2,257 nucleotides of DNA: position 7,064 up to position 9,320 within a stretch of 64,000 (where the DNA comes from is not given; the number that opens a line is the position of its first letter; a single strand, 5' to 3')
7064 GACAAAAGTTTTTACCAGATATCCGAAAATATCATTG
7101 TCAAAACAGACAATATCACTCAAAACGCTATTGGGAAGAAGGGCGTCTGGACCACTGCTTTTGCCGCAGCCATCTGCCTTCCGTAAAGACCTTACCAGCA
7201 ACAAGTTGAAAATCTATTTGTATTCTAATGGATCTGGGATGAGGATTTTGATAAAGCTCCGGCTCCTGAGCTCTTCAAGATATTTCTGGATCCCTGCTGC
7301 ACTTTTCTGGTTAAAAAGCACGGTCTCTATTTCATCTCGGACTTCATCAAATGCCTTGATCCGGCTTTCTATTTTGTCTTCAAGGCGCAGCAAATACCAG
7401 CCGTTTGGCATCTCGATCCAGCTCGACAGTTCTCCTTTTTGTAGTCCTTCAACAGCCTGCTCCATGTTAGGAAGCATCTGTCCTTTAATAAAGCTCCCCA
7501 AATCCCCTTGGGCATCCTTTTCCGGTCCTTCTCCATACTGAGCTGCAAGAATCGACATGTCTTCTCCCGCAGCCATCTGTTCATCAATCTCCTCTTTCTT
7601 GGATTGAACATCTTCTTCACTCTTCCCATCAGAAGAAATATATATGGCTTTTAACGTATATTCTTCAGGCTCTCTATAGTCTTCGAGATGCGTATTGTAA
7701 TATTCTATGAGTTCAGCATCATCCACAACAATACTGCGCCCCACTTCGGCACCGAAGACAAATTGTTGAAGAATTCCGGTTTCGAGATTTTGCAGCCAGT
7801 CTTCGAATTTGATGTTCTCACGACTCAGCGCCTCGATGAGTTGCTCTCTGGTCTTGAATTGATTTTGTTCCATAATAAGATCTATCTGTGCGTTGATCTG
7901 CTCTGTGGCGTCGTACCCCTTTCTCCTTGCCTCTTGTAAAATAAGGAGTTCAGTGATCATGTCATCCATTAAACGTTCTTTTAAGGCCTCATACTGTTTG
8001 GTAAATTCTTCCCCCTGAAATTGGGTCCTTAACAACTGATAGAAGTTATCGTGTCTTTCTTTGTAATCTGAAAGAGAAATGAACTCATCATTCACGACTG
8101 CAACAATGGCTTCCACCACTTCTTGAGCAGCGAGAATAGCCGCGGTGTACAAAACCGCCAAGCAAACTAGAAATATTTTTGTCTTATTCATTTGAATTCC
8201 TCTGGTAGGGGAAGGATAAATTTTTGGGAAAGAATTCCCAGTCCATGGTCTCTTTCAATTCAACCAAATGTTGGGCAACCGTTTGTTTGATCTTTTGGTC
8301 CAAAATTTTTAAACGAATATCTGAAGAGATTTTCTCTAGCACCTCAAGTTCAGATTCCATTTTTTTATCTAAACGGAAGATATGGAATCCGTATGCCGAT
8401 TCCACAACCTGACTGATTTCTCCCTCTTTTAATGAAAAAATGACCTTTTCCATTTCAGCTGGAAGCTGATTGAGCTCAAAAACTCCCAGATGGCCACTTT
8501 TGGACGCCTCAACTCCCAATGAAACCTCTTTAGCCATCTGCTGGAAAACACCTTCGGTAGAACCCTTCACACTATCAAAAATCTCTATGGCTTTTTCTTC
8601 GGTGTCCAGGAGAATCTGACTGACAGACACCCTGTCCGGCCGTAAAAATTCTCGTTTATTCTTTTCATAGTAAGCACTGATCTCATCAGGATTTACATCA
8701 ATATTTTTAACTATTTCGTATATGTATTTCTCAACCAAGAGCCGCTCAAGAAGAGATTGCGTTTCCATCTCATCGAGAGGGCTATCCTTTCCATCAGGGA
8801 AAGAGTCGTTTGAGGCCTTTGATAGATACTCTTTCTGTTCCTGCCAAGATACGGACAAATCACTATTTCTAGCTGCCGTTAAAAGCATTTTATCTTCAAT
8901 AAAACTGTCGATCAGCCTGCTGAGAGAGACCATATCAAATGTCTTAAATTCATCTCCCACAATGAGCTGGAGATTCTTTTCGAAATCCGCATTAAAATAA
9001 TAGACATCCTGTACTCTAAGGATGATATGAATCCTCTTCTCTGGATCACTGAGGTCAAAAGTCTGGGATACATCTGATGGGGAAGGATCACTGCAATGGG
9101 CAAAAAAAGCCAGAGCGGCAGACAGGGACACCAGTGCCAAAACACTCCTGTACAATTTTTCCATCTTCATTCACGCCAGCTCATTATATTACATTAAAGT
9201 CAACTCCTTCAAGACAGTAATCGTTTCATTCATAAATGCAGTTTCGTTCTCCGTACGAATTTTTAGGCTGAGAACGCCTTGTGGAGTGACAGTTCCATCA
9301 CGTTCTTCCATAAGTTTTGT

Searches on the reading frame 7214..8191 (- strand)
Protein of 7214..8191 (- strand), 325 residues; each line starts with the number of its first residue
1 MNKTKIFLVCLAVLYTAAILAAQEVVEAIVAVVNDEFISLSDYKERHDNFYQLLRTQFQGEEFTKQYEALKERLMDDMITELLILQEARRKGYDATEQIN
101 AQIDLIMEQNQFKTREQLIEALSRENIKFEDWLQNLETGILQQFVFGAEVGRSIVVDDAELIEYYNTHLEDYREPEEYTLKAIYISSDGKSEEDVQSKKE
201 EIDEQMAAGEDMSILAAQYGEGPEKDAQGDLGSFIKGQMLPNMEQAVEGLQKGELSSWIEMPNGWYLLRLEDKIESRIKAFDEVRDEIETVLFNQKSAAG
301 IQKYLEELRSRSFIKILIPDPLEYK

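Call 10: search_protein_families(library=pfam, proteins=[window:7214-8191:-], max_evalue=0.1)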
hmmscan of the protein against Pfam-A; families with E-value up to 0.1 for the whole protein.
window:7214-8191:- (325 aa): 7 families
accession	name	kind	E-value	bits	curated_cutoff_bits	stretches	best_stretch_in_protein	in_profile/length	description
PF13145.12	Rotamase_2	-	1.4e-16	61.9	27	1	156-286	1-121/121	PPIC-type PPIASE domain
PF00639.27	Rotamase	-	7.1e-15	56.2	21.7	1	188-272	11-97/97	PPIC-type PPIASE domain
PF13616.12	Rotamase_3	-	1e-12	49.1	22.5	1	173-273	11-115/116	PPIC-type PPIASE domain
PF13624.11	SurA_N_3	-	2.9e-10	40.6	27.2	1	20-143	34-159/162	SurA-like N-terminal domain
PF09312.16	SurA_N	-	1.6e-09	38.4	30.8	1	26-141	1-113/118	SurA N-terminal domain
PF13623.11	SurA_N_2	-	3.1e-09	37.3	28.5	1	26-113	39-130/145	SurA-like N-terminal domain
PF22679.2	T1R_D3-like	-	0.057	14.3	27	0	43-126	62-141/158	Type I restriction enzyme subunit R domain 3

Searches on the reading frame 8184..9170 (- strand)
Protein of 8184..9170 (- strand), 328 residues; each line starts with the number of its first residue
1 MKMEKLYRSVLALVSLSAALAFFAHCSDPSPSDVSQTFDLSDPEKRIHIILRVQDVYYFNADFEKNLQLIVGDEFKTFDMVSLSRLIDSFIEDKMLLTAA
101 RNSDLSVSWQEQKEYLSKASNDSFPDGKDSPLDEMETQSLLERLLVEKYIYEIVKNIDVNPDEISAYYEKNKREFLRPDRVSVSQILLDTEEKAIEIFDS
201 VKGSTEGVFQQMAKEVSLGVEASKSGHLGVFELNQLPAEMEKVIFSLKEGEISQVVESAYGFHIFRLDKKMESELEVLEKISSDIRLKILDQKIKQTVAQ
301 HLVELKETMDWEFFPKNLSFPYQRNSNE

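Call 10: search_protein_families(library=pfam, proteins=[window:8184-9170:-], max_evalue=0.1)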
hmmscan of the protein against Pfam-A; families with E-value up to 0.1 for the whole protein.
window:8184-9170:- (328 aa): 3 families
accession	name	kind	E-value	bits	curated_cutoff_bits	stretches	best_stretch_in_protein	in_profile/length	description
PF13145.12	Rotamase_2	-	9.2e-20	72.1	27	1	159-281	1-119/121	PPIC-type PPIASE domain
PF00639.27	Rotamase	-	7.2e-17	62.6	21.7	1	190-268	18-96/97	PPIC-type PPIASE domain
PF13616.12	Rotamase_3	-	1.5e-13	51.7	22.5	1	165-268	4-113/116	PPIC-type PPIASE domain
